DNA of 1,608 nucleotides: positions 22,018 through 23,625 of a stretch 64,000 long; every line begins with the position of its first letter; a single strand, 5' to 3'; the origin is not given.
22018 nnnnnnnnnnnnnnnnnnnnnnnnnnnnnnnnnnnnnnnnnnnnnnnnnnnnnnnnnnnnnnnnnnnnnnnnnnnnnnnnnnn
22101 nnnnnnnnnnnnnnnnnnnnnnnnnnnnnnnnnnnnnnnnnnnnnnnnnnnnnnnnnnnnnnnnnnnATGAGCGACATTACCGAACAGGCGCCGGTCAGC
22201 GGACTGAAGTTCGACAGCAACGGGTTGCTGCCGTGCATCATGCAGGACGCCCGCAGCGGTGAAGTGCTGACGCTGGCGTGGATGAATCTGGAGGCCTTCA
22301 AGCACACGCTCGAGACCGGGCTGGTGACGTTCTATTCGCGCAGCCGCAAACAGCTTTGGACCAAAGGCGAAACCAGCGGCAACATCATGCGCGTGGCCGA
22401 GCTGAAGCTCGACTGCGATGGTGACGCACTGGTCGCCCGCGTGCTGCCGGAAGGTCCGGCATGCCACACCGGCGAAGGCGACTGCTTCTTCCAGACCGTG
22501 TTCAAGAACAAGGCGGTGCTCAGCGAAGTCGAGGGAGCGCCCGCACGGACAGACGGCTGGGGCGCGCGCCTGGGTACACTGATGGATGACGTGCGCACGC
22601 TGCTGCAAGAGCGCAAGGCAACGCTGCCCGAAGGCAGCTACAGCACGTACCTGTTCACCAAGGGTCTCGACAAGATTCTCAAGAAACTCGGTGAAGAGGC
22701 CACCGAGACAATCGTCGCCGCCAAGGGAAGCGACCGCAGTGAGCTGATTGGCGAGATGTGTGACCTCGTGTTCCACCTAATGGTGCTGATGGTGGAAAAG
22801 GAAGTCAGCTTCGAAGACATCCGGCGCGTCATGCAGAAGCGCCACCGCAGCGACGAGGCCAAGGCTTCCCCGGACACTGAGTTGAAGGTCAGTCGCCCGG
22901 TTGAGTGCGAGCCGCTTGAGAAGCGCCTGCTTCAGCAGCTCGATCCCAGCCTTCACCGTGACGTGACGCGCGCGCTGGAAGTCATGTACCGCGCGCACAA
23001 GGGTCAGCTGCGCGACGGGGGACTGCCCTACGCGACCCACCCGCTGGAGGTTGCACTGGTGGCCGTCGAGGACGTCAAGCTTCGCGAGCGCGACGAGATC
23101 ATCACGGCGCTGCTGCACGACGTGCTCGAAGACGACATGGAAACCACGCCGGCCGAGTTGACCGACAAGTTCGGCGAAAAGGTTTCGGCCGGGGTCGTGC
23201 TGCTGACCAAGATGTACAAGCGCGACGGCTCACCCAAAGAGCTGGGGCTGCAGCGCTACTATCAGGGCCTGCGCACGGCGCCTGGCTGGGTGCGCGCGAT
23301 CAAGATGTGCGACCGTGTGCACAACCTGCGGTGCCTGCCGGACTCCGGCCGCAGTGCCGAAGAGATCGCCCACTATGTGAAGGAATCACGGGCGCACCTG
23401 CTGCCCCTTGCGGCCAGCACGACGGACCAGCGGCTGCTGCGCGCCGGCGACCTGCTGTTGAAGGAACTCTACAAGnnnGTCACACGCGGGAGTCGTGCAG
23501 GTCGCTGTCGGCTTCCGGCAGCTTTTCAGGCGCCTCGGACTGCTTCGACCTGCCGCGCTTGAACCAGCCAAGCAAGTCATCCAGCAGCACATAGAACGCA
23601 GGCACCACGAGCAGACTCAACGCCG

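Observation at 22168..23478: HisI-HisE fused to a RelA/SpoT-type HD (alarmone hydrolase) domain at the end of the his operon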

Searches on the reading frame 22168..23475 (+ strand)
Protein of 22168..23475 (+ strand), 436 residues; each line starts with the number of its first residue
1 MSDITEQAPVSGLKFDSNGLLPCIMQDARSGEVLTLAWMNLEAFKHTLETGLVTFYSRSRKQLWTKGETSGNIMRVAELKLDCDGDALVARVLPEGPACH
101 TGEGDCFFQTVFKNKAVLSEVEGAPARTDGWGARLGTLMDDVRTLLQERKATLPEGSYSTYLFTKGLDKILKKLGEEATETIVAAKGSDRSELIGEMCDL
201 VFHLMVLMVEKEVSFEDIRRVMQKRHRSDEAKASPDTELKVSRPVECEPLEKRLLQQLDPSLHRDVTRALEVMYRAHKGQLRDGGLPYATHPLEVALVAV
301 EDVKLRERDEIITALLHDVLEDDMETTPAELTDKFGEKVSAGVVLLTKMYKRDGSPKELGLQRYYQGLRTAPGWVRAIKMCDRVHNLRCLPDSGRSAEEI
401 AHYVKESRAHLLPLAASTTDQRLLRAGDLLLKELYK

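Call 3: search_protein_families(library=pfam, proteins=[window:22168-23475:+], max_evalue=1)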
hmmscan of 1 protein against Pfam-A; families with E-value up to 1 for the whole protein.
window:22168-23475:+ (436 aa): 7 families
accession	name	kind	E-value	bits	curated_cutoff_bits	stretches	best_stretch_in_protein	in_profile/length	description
PF01502.23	PRA-CH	-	5.1e-31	106.8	27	1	36-108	2-74/74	Phosphoribosyl-AMP cyclohydrolase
PF01503.22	PRA-PH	-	1.5e-20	73.8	21.3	1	141-226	3-86/86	Phosphoribosyl-ATP pyrophosphohydrolase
PF13328.12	HD_4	-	2.6e-12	47.2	27.2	1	269-397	1-134/156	HD domain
PF03819.22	MazG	-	0.0004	21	22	1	168-227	4-68/74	MazG nucleotide pyrophosphohydrolase domain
PF01966.28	HD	-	0.00094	19.9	22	1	288-355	1-75/116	HD domain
PF24198.1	DUF7423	-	0.046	14.6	27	1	251-281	50-77/84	Domain of unknown function (DUF7423)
PF24674.1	MACPF_SNTX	-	0.073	12.7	27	1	131-235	9-108/301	SNTX, MACPF/CDC-like domain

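Call 4: search_protein_families(library=ncbifam, proteins=[window:22168-23475:+], max_evalue=1)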
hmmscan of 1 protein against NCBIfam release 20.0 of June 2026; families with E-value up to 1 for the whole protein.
window:22168-23475:+ (436 aa): 9 families
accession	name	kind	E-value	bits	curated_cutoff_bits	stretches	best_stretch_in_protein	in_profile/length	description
NF002747.0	PRK02759.1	equivalog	4.6e-72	242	187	1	7-227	4-206/208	bifunctional phosphoribosyl-AMP cyclohydrolase/phosphoribosyl-ATP diphosphatase HisIE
NF000768.0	PRK00051.1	equivalog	3.2e-41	139.9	126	1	6-112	9-115/131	phosphoribosyl-AMP cyclohydrolase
TIGR03188.1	histidine_hisI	equivalog_domain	1.1e-27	96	42.7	1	140-220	2-82/84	phosphoribosyl-ATP diphosphatase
NF001611.0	PRK00400.1-3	equivalog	4e-24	84.8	99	1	139-226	7-94/108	phosphoribosyl-ATP diphosphatase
NF001613.0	PRK00400.1-5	equivalog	1e-23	83.3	120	1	138-227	5-94/107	phosphoribosyl-ATP diphosphatase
TIGR00691.1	spoT_relA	subfamily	1.6e-17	63.1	499.2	1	269-390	1-122/687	RelA/SpoT family protein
NF008303.0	PRK11092.1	equivalog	2.6e-14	52.4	947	1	254-390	11-147/702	bifunctional GTP diphosphokinase/guanosine-3',5'-bis pyrophosphate 3'-pyrophosphohydrolase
NF001610.0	PRK00400.1-1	equivalog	1e-10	41.6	104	1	140-220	11-91/93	phosphoribosyl-ATP diphosphatase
NF007113.1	PRK09562.1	equivalog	0.07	12.8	208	1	168-212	157-201/251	nucleoside triphosphate pyrophosphohydrolase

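Call 5: search_solved_structures(query=window:22168-23475:+, max_evalue=0.01, show_alignments=3)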
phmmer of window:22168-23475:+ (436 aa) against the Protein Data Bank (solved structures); distinct sequences matched with E-value up to 0.01: 31.
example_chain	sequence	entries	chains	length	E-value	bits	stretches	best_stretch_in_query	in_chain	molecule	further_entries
6j22_A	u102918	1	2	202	8.9e-43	150.1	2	17-111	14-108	Histidine biosynthesis bifunctional protein HisIE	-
6j2l_A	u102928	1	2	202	1.2e-42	149.7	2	17-111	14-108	Histidine biosynthesis bifunctional protein HisIE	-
7bgm_A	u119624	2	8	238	7.1e-34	120.8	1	11-236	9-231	Phosphoribosyl-AMP cyclohydrolase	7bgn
1zps_A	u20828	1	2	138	5.5e-27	98.1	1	18-113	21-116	Phosphoribosyl-AMP cyclohydrolase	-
1yvw_A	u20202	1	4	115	3.8e-20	75.6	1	146-226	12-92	Phosphoribosyl-ATP pyrophosphatase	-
6yvc_A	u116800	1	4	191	5.3e-16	61.9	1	273-415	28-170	Bifunctional (P)ppGpp synthetase/guanosine-3',5'-bis(Diphosphate) 3'-pyrophosphohydrolase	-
6z3n_AAA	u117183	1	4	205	6.3e-16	61.7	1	273-415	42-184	Hydrolase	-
6z3o_AAA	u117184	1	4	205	1.6e-15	60.3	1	273-415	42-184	Small Alarmone Hydrolase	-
2a7w_A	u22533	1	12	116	2.7e-14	56.3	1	140-226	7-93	Phosphoribosyl-ATP pyrophosphatase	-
7oiw_A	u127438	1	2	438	1.7e-13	53.7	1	260-396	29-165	GTP pyrophosphokinase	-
5xnx_A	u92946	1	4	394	8.1e-13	51.4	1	266-401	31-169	Bifunctional (p)ppGpp synthase/hydrolase RelA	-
9s6k_B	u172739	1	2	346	3.7e-12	49.2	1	261-392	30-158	GTP pyrophosphokinase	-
6s2t_A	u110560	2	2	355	4e-12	49.1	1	255-393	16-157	(P)ppGpp synthetase I, SpoT/RelA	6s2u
6s2v_A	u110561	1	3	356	4e-12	49.1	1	255-393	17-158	(P)ppGpp synthetase I, SpoT/RelA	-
7ohg_A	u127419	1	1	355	4e-12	49.1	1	255-393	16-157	Guanosine-3',5'-bis(Diphosphate) 3'-pyrophosphohydrolase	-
5vxa_A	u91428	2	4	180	3.5e-06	29.5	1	268-403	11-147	Guanosine-3',5'-bis(diphosphate) 3'-pyrophosphohydrolase MESH1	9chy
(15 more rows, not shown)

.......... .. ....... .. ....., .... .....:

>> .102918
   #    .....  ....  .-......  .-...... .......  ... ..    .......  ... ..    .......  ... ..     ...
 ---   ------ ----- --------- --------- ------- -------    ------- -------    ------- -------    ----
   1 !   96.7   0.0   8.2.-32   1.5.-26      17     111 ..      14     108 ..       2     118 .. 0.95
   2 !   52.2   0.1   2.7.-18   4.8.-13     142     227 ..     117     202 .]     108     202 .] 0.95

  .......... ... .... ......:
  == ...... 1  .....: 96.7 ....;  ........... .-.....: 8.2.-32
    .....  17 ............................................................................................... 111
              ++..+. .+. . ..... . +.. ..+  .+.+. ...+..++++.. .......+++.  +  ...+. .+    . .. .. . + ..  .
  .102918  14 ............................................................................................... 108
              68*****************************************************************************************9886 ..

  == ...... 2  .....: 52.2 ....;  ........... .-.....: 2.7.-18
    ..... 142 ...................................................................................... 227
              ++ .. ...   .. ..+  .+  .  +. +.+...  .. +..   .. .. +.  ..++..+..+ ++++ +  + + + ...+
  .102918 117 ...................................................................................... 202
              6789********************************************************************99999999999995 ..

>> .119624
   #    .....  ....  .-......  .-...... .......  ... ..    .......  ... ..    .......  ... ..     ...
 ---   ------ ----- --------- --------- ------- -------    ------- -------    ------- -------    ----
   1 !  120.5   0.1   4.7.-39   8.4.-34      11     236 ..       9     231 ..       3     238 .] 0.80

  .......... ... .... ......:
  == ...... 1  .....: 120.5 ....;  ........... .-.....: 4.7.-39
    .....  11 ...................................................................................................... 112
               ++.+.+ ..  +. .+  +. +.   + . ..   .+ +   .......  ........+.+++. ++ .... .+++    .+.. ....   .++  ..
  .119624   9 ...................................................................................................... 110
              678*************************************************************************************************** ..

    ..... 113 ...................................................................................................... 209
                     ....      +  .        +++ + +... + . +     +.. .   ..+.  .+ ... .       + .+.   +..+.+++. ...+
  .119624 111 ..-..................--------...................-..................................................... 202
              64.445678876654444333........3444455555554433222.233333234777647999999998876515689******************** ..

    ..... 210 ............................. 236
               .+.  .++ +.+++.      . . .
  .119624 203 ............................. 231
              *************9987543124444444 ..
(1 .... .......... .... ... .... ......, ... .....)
